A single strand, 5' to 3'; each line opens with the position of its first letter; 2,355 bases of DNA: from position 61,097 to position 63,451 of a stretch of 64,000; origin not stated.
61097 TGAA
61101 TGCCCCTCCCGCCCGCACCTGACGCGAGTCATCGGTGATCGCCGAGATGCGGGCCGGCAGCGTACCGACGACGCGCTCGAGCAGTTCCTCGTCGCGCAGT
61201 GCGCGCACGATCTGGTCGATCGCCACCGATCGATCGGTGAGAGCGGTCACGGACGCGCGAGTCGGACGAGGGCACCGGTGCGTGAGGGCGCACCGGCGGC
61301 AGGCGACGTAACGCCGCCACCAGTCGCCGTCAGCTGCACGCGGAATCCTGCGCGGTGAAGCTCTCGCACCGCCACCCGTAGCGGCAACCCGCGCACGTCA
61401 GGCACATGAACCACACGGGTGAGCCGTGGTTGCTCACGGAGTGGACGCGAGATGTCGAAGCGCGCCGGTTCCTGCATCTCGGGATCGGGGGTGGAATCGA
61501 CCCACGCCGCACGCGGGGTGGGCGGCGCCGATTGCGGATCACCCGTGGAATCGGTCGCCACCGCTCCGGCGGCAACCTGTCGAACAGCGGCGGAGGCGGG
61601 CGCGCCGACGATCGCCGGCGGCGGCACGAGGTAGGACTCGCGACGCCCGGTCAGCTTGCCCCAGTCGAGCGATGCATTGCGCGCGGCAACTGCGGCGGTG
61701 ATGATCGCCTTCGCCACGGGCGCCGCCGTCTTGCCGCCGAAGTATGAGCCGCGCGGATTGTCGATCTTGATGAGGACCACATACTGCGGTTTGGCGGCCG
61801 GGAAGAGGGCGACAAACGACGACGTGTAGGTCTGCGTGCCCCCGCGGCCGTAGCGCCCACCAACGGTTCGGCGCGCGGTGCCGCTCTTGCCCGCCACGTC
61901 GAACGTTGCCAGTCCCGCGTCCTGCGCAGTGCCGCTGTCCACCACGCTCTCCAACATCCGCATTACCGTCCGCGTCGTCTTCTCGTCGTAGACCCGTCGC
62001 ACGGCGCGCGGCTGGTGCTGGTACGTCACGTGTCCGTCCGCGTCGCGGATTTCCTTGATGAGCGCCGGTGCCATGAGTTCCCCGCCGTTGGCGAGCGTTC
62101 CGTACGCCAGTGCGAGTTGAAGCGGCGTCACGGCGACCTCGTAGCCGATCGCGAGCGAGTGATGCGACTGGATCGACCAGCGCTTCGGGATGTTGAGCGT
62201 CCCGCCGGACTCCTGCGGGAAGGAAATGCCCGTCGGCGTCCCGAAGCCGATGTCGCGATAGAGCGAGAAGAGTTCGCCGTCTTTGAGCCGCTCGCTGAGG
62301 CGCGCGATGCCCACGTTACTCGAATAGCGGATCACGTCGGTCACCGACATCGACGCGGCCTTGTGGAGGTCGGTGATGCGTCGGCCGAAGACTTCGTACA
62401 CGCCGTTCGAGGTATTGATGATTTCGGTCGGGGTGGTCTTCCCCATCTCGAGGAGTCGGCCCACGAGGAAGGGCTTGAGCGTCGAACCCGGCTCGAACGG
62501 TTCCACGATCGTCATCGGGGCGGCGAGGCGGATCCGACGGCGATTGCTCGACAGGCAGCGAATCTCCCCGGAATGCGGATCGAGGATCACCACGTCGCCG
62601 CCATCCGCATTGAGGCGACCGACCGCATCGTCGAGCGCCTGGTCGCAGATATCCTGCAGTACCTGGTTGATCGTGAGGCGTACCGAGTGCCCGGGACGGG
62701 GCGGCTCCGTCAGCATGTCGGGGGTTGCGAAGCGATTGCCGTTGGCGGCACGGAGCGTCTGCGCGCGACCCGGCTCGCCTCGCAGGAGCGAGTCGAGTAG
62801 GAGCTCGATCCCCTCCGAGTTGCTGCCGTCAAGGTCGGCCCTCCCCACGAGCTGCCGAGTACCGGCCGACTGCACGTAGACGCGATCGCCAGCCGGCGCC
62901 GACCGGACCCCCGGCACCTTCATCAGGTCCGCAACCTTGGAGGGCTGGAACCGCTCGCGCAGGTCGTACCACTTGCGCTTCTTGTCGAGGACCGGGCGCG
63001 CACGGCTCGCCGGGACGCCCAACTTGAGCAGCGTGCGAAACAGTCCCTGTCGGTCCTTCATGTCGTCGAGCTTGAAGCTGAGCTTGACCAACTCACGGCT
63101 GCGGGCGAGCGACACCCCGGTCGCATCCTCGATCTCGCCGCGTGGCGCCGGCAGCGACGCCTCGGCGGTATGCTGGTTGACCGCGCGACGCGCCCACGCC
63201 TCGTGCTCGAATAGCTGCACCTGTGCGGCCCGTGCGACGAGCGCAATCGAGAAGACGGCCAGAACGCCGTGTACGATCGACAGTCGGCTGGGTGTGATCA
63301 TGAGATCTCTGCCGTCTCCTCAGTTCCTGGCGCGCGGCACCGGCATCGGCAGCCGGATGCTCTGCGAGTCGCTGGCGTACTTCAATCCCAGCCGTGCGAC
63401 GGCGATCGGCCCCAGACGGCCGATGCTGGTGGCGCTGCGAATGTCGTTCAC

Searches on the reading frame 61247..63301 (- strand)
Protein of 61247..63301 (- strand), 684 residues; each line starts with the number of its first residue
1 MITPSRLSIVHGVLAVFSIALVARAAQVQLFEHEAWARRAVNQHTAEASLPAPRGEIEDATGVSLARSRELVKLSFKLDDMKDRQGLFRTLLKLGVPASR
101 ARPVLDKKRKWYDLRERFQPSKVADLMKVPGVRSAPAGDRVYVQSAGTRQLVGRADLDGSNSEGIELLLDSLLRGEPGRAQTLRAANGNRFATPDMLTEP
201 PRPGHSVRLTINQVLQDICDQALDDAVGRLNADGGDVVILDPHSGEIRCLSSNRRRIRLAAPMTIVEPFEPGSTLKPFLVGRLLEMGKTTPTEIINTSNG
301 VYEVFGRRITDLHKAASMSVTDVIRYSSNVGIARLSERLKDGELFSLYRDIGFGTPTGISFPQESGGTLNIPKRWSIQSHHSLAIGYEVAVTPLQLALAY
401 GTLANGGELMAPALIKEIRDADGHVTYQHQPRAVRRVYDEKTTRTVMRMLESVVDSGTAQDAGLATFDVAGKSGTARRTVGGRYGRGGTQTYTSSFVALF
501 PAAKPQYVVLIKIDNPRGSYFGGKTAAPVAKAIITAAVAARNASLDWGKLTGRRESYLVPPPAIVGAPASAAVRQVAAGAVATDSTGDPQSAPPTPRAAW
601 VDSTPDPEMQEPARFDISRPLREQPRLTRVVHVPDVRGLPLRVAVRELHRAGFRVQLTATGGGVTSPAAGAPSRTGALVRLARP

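Call 50: find_encoding_contigs(protein=window:61247-63301:-, flank=10000, max_places=2)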
Protein window:61247-63301:- (684 aa): no gene with exactly this product is on record in the collection.
